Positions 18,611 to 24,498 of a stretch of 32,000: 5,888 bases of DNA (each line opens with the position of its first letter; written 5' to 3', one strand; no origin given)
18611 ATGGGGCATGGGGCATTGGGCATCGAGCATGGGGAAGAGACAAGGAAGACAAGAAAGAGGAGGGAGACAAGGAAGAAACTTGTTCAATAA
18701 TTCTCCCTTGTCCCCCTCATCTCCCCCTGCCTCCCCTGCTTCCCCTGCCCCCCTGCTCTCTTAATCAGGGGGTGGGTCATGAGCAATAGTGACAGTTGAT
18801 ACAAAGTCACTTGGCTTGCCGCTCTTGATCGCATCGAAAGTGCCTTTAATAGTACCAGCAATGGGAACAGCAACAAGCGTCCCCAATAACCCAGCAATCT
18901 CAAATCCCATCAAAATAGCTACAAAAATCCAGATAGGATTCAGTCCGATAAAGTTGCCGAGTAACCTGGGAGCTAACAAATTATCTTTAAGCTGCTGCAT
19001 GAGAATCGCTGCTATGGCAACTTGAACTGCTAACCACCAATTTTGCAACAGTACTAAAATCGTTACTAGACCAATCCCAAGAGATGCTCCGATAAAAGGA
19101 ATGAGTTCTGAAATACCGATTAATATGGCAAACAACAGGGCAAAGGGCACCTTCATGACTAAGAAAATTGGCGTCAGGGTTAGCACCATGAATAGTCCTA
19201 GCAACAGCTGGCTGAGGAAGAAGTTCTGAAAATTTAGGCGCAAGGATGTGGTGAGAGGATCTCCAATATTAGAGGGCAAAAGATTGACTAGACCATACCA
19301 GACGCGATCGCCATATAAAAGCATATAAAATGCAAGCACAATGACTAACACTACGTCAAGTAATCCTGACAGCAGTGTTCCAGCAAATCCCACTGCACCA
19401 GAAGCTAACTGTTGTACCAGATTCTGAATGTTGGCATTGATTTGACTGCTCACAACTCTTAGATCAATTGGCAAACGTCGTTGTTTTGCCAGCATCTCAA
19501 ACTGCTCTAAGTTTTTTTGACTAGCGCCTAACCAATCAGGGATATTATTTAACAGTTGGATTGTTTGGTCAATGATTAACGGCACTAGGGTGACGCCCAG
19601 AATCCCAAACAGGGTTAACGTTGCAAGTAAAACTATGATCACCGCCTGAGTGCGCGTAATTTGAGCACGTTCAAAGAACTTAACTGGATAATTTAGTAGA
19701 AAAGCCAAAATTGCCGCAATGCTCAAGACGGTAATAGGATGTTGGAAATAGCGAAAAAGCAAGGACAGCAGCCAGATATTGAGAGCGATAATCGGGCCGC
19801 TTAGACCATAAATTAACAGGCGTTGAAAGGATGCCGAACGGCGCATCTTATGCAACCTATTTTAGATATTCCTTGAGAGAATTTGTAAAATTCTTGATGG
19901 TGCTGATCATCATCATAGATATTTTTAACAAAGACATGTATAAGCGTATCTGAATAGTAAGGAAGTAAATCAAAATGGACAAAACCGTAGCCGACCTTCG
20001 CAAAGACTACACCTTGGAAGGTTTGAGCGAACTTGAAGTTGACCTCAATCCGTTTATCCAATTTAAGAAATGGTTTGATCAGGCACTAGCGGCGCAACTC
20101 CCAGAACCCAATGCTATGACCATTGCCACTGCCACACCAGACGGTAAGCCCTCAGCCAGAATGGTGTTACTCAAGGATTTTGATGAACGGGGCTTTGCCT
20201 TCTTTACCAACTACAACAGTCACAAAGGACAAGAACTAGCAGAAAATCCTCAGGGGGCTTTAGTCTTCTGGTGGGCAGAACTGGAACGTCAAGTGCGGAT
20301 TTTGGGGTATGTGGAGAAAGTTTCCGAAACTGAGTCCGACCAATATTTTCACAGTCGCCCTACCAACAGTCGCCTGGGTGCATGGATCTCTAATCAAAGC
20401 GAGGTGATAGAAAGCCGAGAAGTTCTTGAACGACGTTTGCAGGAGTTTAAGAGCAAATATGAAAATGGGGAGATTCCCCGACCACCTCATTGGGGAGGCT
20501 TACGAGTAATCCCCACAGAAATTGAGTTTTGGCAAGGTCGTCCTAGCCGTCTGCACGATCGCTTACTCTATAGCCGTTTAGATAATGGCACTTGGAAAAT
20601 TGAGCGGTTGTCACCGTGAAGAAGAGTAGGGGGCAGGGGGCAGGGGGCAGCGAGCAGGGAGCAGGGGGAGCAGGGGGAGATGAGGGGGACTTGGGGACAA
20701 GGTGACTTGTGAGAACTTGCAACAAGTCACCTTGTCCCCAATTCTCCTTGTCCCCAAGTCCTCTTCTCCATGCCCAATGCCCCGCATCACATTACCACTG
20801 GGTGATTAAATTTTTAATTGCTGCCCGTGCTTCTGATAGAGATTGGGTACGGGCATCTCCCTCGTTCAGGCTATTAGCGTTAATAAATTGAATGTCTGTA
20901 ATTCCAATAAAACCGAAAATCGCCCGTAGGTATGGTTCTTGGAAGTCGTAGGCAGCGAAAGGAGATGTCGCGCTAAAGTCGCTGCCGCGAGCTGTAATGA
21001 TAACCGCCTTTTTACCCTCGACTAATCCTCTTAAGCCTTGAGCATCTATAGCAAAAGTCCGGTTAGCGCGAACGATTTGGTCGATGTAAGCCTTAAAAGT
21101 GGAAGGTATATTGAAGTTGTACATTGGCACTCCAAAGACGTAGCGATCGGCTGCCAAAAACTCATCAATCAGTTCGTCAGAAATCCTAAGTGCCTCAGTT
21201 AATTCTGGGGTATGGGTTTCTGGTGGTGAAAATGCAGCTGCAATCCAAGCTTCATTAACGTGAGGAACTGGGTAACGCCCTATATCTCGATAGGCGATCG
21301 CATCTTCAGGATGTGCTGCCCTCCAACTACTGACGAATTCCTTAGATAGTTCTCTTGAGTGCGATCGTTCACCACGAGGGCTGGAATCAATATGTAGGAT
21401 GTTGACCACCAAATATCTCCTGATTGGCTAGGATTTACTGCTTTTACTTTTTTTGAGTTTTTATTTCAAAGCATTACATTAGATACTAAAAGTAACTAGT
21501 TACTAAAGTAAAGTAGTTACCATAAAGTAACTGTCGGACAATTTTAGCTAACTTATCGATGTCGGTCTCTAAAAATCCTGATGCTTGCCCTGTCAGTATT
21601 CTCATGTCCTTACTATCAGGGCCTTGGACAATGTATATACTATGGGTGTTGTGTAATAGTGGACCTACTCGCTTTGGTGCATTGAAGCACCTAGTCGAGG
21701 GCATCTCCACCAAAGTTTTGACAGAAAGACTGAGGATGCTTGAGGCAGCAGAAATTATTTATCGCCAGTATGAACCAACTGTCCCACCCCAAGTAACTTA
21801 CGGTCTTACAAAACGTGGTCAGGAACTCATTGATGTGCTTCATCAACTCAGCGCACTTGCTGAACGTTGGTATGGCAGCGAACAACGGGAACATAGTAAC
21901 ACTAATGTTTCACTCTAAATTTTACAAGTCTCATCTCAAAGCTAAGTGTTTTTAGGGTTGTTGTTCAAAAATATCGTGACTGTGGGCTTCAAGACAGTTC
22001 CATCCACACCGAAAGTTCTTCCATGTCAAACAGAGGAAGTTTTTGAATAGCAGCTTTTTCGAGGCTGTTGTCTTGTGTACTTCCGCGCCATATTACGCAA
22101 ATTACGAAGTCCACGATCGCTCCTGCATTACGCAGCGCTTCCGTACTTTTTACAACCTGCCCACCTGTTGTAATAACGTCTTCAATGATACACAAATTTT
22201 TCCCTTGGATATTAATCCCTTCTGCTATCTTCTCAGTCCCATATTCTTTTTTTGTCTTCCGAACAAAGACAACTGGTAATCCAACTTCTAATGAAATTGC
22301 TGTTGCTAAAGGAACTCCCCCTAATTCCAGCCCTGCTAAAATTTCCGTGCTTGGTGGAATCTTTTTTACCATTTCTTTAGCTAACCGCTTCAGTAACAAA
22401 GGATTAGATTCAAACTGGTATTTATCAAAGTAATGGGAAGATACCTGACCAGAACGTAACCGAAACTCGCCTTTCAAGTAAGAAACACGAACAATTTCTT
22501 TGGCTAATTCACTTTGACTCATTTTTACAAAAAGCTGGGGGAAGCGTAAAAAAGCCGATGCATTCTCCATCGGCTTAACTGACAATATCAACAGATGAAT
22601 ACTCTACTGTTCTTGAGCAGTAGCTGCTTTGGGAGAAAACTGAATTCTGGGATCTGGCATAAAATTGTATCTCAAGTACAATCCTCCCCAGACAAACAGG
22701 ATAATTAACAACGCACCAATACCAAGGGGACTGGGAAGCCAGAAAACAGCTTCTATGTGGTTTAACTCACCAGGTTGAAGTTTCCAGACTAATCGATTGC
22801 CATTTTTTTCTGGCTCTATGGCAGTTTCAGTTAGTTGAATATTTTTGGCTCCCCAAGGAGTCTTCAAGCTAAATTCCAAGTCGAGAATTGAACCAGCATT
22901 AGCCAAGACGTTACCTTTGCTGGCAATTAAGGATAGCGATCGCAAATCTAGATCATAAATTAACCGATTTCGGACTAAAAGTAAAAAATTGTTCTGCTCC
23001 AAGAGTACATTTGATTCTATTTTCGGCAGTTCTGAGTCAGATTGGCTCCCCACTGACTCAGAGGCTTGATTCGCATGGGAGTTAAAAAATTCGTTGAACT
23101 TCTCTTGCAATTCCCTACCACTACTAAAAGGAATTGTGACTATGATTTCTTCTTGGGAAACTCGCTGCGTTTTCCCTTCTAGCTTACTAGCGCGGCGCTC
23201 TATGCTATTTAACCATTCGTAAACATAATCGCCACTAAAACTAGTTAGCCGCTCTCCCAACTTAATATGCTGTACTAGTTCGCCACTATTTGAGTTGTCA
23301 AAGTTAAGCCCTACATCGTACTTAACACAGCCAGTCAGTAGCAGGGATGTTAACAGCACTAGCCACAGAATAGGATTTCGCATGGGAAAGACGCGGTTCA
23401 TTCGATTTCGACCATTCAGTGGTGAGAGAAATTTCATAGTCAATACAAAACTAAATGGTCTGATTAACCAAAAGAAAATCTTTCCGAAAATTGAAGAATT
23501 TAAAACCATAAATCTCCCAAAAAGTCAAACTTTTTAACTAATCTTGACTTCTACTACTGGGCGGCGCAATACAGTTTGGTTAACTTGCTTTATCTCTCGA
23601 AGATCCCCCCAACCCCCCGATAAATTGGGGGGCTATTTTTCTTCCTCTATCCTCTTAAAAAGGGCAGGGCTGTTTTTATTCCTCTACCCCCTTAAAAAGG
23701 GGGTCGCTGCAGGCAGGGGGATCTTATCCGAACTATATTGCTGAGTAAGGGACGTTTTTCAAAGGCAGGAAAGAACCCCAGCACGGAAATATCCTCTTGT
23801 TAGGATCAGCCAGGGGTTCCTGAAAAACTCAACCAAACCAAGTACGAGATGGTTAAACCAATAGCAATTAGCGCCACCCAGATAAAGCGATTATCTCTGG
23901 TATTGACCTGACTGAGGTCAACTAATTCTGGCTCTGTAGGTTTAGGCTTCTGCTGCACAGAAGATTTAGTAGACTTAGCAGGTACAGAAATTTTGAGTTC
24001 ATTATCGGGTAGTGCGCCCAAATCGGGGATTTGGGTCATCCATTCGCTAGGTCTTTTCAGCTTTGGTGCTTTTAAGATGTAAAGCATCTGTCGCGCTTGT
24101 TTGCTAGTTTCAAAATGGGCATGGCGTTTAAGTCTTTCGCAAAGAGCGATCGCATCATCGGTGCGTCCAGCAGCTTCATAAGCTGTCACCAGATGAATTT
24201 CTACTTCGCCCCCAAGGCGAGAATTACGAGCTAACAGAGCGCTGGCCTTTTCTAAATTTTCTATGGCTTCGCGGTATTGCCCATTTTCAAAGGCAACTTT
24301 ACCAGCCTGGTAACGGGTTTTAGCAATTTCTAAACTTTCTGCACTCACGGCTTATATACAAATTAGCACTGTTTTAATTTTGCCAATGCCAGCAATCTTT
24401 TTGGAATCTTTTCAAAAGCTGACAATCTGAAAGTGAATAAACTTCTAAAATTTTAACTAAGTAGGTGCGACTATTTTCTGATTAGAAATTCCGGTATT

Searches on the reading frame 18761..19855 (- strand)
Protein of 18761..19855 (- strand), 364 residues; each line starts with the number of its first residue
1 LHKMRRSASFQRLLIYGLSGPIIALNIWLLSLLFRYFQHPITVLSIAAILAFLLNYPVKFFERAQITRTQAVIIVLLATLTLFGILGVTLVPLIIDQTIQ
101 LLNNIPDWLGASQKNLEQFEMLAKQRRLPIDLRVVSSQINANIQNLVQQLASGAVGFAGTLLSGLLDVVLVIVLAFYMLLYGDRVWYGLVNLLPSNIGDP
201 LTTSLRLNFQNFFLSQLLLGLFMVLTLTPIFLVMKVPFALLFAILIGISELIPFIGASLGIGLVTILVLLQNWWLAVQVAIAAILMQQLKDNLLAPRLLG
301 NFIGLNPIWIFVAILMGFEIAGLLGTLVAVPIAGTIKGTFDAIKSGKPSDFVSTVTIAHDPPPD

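Call 79: search_protein_families(library=pfam, proteins=[window:18761-19855:-], max_evalue=0.001)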
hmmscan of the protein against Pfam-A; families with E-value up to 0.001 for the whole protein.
window:18761-19855:- (364 aa): 1 family
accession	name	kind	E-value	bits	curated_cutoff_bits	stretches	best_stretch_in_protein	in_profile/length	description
PF01594.21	AI-2E_transport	-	9.9e-64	216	34.3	1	18-343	2-326/327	AI-2E family transporter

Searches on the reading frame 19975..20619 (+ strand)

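Call 79: search_protein_families(library=pfam, proteins=[window:19975-20619:+], max_evalue=0.001)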
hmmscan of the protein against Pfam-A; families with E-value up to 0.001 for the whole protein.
window:19975-20619:+ (214 aa): 3 families
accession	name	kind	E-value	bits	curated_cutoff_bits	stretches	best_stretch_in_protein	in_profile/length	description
PF01243.27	PNPOx_N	-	6.2e-32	110.9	28.1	1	35-159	2-117/120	Pyridoxamine 5'-phosphate oxidase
PF10590.14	PNP_phzG_C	-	2.4e-22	79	27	1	173-214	1-42/42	Pyridoxine 5'-phosphate oxidase C-terminal dimerisation region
PF12766.13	Pyridox_oxase_2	-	4.7e-09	37.2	26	1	30-113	4-96/100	Pyridoxamine 5'-phosphate oxidase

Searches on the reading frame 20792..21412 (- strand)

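Call 79: search_protein_families(library=pfam, proteins=[window:20792-21412:-], max_evalue=0.001)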
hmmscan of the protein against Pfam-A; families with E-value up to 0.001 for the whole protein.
window:20792-21412:- (206 aa): 2 families
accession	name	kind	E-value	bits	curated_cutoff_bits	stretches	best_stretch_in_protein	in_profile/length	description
PF02525.22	Flavodoxin_2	-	6.7e-52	176.5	27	1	4-201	2-196/198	Flavodoxin-like fold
PF03358.20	FMN_red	-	1.1e-07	32.1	24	1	4-146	2-119/152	NADPH-dependent FMN reductase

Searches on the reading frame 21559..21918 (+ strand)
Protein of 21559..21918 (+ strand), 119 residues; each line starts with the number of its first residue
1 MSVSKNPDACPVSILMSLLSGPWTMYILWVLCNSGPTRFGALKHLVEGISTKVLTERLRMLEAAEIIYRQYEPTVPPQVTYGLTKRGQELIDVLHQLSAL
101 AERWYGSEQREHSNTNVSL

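Call 79: search_protein_families(library=pfam, proteins=[window:21559-21918:+], max_evalue=0.001)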
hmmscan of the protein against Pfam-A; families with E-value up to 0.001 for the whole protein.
window:21559-21918:+ (119 aa): 1 family
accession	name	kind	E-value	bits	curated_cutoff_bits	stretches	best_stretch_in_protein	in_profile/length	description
PF01638.23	HxlR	-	1.3e-23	83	20.8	1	18-107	1-89/91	HxlR-like helix-turn-helix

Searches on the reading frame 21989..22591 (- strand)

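Call 79: search_protein_families(library=pfam, proteins=[window:21989-22591:-], max_evalue=0.001)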
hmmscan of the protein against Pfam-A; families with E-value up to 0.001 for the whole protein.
window:21989-22591:- (200 aa): 1 family
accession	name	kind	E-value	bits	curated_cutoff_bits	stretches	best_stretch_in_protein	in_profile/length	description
PF00156.33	Pribosyltran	-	8.7e-12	45.1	26.3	1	66-169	14-125/158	Phosphoribosyl transferase domain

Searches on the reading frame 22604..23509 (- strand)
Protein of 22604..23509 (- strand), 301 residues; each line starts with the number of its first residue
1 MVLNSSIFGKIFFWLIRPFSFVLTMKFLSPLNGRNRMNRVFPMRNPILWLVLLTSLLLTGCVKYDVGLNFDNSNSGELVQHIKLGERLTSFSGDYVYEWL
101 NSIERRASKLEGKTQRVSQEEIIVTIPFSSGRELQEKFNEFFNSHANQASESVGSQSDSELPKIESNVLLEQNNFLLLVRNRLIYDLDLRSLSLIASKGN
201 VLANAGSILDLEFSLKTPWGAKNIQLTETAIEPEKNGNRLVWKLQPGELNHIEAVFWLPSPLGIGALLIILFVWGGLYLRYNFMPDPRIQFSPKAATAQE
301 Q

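Call 79: search_protein_families(library=pfam, proteins=[window:22604-23509:-], max_evalue=0.001)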
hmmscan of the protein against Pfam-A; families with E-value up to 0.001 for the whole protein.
window:22604-23509:- (301 aa): 1 family
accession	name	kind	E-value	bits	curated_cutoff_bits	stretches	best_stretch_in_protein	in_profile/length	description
PF11353.13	DUF3153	-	4.5e-37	128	21.4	1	73-280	8-185/191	Protein of unknown function (DUF3153)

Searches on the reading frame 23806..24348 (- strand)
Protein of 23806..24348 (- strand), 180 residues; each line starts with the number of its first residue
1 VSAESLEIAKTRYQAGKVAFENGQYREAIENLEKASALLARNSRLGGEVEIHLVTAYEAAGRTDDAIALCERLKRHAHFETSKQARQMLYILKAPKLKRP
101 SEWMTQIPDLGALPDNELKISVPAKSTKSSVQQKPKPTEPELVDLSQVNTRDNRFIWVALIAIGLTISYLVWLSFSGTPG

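Call 79: search_protein_families(library=pfam, proteins=[window:23806-24348:-], max_evalue=0.001)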
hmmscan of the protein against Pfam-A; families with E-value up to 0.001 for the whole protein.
window:23806-24348:- (180 aa): 9 families
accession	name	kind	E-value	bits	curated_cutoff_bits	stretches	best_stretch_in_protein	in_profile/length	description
PF14559.12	TPR_19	-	8.4e-07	29.7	25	1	19-78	1-56/68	Tetratricopeptide repeat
PF13428.12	TPR_14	-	6.9e-06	26.7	23.5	0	52-76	6-31/44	Tetratricopeptide repeat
PF13424.12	TPR_12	-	1.9e-05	25.2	30.1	0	5-38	41-74/77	Tetratricopeptide repeat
PF13432.12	TPR_16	-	7.3e-05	23.6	32.7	1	13-74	1-58/65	Tetratricopeptide repeat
PF00515.34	TPR_1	-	7.9e-05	22.7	27.8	0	9-35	1-27/34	Tetratricopeptide repeat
PF13525.12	YfiO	-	8.4e-05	22.9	25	1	10-104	6-97/203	Outer membrane lipoprotein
PF07719.23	TPR_2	-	9.1e-05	22.7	27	0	10-38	2-30/34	Tetratricopeptide repeat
PF13174.12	TPR_6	-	0.00037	21.4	26.3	0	55-75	8-28/33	Tetratricopeptide repeat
PF13181.12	TPR_8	-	0.00049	20.5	25.7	0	9-35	1-27/34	Tetratricopeptide repeat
